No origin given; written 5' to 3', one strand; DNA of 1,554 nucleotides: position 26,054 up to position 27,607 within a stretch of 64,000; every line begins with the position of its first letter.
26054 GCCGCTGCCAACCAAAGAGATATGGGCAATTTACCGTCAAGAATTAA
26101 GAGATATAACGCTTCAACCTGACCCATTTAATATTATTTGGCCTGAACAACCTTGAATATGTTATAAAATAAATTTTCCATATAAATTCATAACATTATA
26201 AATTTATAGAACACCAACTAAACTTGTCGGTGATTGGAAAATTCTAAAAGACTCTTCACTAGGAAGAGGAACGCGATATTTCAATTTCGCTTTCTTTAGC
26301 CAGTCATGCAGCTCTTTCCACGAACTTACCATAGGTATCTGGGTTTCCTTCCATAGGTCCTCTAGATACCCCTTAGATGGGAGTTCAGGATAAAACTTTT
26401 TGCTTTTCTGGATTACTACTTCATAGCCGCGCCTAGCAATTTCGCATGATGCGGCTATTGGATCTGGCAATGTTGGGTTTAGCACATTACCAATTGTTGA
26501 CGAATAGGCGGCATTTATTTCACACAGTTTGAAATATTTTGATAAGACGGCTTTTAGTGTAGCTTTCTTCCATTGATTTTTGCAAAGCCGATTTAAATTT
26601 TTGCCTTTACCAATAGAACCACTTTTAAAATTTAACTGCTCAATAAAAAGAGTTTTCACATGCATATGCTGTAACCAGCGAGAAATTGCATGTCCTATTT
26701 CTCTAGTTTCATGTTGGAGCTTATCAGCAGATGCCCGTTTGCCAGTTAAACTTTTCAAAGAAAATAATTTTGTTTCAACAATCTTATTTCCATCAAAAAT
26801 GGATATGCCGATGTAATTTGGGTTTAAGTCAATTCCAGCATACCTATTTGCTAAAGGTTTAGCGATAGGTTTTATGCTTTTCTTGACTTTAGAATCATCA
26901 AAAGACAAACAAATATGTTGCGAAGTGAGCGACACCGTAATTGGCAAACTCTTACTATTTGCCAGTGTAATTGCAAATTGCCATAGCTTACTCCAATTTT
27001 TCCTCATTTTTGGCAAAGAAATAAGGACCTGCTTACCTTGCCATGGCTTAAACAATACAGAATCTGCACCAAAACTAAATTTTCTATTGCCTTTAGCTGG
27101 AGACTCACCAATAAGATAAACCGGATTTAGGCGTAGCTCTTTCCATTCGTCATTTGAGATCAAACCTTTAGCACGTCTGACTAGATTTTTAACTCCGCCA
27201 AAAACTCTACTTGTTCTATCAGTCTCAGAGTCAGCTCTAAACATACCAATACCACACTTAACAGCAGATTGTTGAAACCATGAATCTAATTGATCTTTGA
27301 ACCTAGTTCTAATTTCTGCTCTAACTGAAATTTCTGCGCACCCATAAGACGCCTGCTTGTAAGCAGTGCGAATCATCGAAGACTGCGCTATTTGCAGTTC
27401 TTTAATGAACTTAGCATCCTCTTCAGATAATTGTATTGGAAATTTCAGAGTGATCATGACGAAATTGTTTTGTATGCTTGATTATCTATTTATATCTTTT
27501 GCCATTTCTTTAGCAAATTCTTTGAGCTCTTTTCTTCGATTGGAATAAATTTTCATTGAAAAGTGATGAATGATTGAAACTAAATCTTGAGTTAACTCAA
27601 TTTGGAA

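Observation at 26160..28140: Complete IS607-type element (TnpA serine recombinase + TnpB) inserted between the fibre module and a block of small genes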

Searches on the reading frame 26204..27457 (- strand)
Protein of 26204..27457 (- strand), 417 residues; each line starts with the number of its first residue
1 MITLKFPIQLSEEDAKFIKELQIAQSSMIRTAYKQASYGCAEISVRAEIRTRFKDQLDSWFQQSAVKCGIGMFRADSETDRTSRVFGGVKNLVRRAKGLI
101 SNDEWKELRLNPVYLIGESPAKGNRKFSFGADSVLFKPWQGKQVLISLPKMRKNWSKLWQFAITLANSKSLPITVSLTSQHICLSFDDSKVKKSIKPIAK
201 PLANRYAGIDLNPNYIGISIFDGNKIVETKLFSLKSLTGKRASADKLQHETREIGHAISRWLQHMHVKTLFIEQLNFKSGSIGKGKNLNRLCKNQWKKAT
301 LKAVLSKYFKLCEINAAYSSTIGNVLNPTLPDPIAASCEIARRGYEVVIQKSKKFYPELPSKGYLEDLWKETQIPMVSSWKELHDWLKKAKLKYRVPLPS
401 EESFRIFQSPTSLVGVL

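Call 3: search_protein_families(library=pfam, proteins=[window:26204-27457:-], max_evalue=0.1)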
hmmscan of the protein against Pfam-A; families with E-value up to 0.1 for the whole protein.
window:26204-27457:- (417 aa): 0 families

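Call 4: search_protein_families(library=ncbifam, proteins=[window:26204-27457:-], max_evalue=0.1)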
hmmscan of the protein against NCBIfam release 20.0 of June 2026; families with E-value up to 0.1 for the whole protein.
window:26204-27457:- (417 aa): 0 families

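Call 6: search_solved_structures(query=window:26204-27457:-, max_evalue=10, show_alignments=3)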
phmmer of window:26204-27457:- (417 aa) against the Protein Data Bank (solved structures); distinct sequences matched with E-value up to 10: 3.
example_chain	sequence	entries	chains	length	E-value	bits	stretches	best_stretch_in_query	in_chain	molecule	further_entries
6u4y_A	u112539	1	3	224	0.37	12.9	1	83-160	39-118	Histone-lysine N-methyltransferase EZH2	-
6hiv_CU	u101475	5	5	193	1.1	11.4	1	254-357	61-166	bS12m | bS21m | uS21m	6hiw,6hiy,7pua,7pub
1o1m_A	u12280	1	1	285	2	10.5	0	170-217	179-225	Hemoglobin Alpha chain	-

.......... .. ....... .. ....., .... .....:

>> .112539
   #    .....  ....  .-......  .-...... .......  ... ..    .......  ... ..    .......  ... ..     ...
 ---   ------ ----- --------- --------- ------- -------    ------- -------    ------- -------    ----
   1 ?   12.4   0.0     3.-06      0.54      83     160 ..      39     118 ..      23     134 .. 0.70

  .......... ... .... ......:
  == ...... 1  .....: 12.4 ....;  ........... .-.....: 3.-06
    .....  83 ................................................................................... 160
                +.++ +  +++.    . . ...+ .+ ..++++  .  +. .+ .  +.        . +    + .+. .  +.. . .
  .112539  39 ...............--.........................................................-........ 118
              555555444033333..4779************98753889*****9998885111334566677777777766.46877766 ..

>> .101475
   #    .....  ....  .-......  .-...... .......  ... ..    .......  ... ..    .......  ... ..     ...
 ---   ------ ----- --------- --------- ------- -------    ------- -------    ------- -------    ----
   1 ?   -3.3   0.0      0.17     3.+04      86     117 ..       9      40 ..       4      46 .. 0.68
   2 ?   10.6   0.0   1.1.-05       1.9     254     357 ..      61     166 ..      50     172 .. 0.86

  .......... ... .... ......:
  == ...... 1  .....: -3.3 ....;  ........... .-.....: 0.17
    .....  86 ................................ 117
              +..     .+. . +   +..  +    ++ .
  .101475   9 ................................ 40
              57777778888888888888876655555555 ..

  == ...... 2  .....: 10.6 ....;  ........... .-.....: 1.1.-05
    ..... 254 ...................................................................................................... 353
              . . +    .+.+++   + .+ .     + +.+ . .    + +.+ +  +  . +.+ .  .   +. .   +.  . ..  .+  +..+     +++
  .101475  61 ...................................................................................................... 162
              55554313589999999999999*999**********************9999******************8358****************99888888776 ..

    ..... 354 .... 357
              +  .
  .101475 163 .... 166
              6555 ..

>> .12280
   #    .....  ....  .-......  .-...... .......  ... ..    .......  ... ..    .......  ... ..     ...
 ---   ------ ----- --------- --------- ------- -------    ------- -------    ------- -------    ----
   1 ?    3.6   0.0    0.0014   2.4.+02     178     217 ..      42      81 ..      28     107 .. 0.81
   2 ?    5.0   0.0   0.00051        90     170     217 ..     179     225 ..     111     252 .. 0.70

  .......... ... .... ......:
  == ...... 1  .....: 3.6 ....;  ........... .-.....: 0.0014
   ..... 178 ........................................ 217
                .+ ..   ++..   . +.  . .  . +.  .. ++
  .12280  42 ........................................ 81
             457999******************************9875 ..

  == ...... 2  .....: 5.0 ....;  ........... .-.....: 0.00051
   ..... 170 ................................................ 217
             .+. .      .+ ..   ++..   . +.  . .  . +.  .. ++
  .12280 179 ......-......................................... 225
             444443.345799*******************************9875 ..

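Call 7: search_protein_families(library=phrogs, proteins=[window:26204-27457:-], max_evalue=0.1)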
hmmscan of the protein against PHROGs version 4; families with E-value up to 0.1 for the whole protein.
window:26204-27457:- (417 aa): 0 families

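Call 9: find_homologous_proteins(query=window:26204-27457:-, max_evalue=0.001)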
Query window:26204-27457:- (417 aa): 807 proteins with E <= 0.001 among 4075 candidates; the best 120 are listed.
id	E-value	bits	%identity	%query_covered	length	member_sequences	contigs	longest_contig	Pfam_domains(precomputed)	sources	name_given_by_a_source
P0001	2.9e-271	917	98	100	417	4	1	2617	-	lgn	-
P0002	2.0e-193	661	68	100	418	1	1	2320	-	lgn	-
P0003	2.4e-193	661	69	100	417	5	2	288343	-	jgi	jgi:hypothetical protein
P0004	2.5e-191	654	68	100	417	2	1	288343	-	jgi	jgi:hypothetical protein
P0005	1.7e-184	632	65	100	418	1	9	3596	-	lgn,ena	-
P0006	4.3e-183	627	65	100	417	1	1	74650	-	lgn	-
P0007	1.3e-180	619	64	100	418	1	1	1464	-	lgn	-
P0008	5.4e-180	617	65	100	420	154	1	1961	-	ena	-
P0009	7.9e-178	610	65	100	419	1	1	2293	-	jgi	jgi:hypothetical protein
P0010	9.7e-177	606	65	100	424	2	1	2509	-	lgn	-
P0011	7.2e-175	600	63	100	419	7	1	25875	-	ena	-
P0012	1.5e-173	596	63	100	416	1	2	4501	-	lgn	-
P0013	1.5e-172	592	63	100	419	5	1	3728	-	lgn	-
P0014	2.5e-172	591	64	100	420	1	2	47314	-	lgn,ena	-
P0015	4.0e-171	587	63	100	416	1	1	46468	-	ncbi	-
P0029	8.6e-160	550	59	100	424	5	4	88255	-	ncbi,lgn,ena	-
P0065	4.7e-122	426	50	100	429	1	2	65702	PF27229.1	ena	-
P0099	2.1e-104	368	43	100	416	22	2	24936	PF27229.1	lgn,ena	-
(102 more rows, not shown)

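Call 10: search_dna_similar(collection=phages, query=window:26204-27457:-, mode=protein, max_rows=30, max_evalue=0.001)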
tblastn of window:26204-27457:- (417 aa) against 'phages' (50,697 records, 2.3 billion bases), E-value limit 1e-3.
Records with a match: 22; places in all: 39; records where one place covers at least 80% of the query: 20.
Best place of each record, by identity: <60% 22.
By first word of the organism name: Prevotella 14; Campylobacter 6; uncultured 2.
By host as written in the record: Prevotella sp. 14; Campylobacter jejuni 3; - 2; Campylobacter sp. 2; Campylobacter jejuni RM1221 1.
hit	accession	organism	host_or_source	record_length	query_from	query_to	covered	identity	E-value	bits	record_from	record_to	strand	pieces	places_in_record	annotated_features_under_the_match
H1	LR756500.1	uncultured phage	metagenomic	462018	3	417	100%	33.1%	4e-45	173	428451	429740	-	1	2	record has no annotation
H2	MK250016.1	Prevotella phage Lak-A1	Prevotella sp.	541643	1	398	95%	29.9%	6e-28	122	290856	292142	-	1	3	record has no annotation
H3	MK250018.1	Prevotella phage Lak-A1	Prevotella sp.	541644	1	398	95%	29.9%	6e-28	122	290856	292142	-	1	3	record has no annotation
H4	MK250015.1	Prevotella phage Lak-A1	Prevotella sp.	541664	1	398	95%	29.9%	6e-28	122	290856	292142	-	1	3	record has no annotation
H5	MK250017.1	Prevotella phage Lak-A1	Prevotella sp.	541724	1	398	95%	29.9%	6e-28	122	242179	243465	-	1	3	record has no annotation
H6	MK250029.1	Prevotella phage Lak-C1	Prevotella sp.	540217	1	398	95%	29.9%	6e-28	122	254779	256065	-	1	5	record has no annotation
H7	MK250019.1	Prevotella phage Lak-A2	Prevotella sp.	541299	1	398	95%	29.9%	6e-28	122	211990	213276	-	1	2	record has no annotation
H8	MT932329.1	Campylobacter phage F379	Campylobacter jejuni RM1221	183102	57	408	84%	33.8%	6e-40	190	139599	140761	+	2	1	putative endonuclease (x2) | ribosome_binding_site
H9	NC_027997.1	Campylobacter phage CP220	Campylobacter sp.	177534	57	408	84%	33.2%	6e-46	175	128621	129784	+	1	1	IS200/IS605 family insertion sequence element ISCaje4 | ISCaje4 transposase TnpB | HMMTigr hit to TIGR01766, tspaseT_teng_C: transposase, IS605 Orf, ...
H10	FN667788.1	Campylobacter phage CP220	Campylobacter sp.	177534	57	408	84%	33.2%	6e-46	175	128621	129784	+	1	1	IS200/IS605 family insertion sequence element ISCaje4 | ISCaje4 transposase TnpB | HMMTigr hit to TIGR01766, tspaseT_teng_C: transposase, IS605 Orf, ...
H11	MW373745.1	Campylobacter phage CJLB-13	Campylobacter jejuni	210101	57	408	84%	33.0%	1e-46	177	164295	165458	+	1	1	record has no annotation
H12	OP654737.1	Campylobacter phage vB_CjeM_WX1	Campylobacter jejuni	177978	57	408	84%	32.5%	1e-45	174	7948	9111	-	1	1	transposase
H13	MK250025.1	Prevotella phage Lak-B6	Prevotella sp.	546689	55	398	82%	32.8%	2e-30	130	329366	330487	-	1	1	record has no annotation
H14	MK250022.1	Prevotella phage Lak-B3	Prevotella sp.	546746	55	398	82%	32.8%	2e-30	130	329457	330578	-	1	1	record has no annotation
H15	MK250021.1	Prevotella phage Lak-B2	Prevotella sp.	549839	55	398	82%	32.8%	2e-30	130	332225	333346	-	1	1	record has no annotation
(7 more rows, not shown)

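Call 11: search_protein_families(library=pfam, proteins=[P0065, P0099, P0003, P0029], max_evalue=1)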
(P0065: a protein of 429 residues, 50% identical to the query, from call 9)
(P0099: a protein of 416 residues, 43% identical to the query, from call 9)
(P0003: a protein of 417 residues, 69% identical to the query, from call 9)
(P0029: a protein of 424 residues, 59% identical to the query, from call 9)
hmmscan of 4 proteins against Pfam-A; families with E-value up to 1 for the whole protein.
P0065 (429 aa): 1 family
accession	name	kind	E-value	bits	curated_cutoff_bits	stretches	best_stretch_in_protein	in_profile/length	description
PF22863.1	TraI_middle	-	0.2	12.3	27.6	1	378-401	26-49/89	TraI-like middle domain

P0099 (416 aa): 0 families

P0003 (417 aa): 1 family
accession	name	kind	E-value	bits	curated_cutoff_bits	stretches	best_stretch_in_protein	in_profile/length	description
PF01400.30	Astacin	-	0.076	13.1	22.5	1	252-302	84-134/189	Astacin (Peptidase family M12A)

P0029 (424 aa): 0 families

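Call 12: get_annotated_region(hit=H9, flank=4000)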
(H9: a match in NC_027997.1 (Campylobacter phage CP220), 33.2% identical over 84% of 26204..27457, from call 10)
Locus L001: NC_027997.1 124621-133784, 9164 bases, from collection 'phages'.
description: Campylobacter phage CP220, complete genome.
organism: Campylobacter phage CP220 (NCBI taxid 2994044)
taxonomy: Viruses; Duplodnaviria; Heunggongvirae; Uroviricota; Caudoviricetes; Eucampyvirinae; Firehammervirus; Firehammervirus CP220
host: Campylobacter sp.; source: Gallus gallus; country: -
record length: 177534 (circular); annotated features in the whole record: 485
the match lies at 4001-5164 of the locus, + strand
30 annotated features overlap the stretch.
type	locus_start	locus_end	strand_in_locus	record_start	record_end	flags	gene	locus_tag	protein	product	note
repeat_region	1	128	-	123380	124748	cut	-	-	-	-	IS200/IS605 family insertion sequence element ISCaje3 (TnpB component only). Similar to ISCaje2 in CPt10 in ...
CDS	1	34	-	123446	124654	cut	-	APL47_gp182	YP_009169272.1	transposase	-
CDS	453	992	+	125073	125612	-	-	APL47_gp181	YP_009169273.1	hypothetical protein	-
CDS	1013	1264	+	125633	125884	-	-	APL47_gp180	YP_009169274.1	hypothetical phage membrane protein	-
misc_feature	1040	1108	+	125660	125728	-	-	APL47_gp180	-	-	1 probable transmembrane helix predicted for CPT_0148 by TMHMM2.0 at aa 10-32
CDS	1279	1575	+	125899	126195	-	-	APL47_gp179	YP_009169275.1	hypothetical protein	-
CDS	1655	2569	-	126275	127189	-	-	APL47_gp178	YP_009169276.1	hypothetical protein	-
CDS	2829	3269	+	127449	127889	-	-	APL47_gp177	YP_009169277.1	hypothetical protein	-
misc_feature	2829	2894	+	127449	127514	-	-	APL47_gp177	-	-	Predicted helix-turn-helix motif with score 1500.000, SD 4.30 at aa 1-22, sequence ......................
CDS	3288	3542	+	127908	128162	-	-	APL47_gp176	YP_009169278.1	hypothetical protein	-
repeat_region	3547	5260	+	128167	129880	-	-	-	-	-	IS200/IS605 family insertion sequence element ISCaje4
CDS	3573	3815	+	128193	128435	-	-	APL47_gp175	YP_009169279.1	transposase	-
misc_feature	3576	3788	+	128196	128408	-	-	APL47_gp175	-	-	superfamily hit to SSF53041, Resolvase-like, score 5.1e-06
CDS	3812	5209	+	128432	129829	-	-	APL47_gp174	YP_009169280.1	ISCaje4 transposase TnpB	-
misc_feature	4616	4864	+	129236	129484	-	-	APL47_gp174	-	-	HMMTigr hit to TIGR01766, tspaseT_teng_C: transposase, IS605 Orf, score 8.5e-06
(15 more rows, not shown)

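Call 13: search_protein_families(library=pfam, proteins=[L001:3812-5209:+, L001:3573-3815:+], max_evalue=1)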
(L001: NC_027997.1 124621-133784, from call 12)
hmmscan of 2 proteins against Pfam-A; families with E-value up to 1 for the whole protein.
L001:3812-5209:+ (465 aa): 0 families

L001:3573-3815:+ (80 aa): 3 families
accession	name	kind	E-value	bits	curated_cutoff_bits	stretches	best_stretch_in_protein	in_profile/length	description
PF00239.26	Resolvase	-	0.025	15.1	23.3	1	1-67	66-134/145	Resolvase, N terminal domain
PF07671.16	DUF1601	-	0.084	13.2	25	1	40-55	8-23/37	Protein of unknown function (DUF1601)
PF24699.1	DUF7663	-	0.086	12.8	27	1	12-46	187-221/225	Domain of unknown function (DUF7663)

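Call 15: search_solved_structures(query=A1, max_evalue=10, show_alignments=3)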
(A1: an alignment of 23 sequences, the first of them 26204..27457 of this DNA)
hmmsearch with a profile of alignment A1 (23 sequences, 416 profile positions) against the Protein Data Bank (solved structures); distinct sequences matched with E-value up to 10: 1.
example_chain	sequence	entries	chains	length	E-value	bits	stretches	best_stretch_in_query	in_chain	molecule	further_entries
9f5w_M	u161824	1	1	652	0.68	12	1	64-115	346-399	Maltose/maltodextrin-binding periplasmic protein,Mis18-binding protein 1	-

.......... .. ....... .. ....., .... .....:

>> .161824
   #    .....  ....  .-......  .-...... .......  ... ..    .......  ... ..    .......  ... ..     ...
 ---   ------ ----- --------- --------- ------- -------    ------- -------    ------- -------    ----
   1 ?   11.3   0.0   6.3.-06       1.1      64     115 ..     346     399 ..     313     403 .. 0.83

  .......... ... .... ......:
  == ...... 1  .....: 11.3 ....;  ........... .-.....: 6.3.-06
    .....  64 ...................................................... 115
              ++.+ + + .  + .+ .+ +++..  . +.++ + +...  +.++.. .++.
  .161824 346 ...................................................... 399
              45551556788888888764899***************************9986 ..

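Call 17: find_encoding_contigs(protein=P0001, flank=10000, max_places=6)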
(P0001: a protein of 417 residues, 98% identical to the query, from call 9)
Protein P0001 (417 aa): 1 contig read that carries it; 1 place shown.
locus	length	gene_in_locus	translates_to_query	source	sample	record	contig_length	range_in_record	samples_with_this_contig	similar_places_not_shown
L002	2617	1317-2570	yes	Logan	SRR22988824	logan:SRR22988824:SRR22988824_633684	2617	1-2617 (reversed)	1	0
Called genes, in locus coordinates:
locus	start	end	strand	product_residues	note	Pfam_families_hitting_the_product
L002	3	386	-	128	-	?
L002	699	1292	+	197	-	PF00239:Resolvase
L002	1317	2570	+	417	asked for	-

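Call 19: find_encoding_contigs(protein=P0003, flank=6000, max_places=6)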
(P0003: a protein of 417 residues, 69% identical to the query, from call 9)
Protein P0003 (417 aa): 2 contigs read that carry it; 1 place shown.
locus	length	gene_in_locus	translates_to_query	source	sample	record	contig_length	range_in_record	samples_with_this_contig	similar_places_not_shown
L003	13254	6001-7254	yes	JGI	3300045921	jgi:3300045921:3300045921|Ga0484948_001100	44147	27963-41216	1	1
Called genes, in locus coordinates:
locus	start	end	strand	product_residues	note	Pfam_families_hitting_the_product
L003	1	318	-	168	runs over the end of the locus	PF01242:PTPS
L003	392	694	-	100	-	-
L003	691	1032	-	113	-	-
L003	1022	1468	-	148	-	PF00293:NUDIX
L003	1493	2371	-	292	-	-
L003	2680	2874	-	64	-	-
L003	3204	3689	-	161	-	-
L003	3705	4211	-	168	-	PF16747:Adhesin_E (weak)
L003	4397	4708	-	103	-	PF11333:DUF3135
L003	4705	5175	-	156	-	PF22547:2H-SAK (weak)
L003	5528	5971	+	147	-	PF00239:Resolvase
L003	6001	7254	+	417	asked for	-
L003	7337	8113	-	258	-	PF01464:SLT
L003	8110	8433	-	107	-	PF02617:ClpS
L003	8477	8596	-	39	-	-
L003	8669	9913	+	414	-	PF12323:HTH_OrfB_IS605, PF01385:OrfB_IS605, PF07282:Cas12f1-like_TNB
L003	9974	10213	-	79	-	-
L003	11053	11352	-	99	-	-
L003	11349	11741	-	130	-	PF18905:DUF5661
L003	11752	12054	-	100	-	-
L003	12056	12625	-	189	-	-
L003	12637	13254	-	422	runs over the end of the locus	-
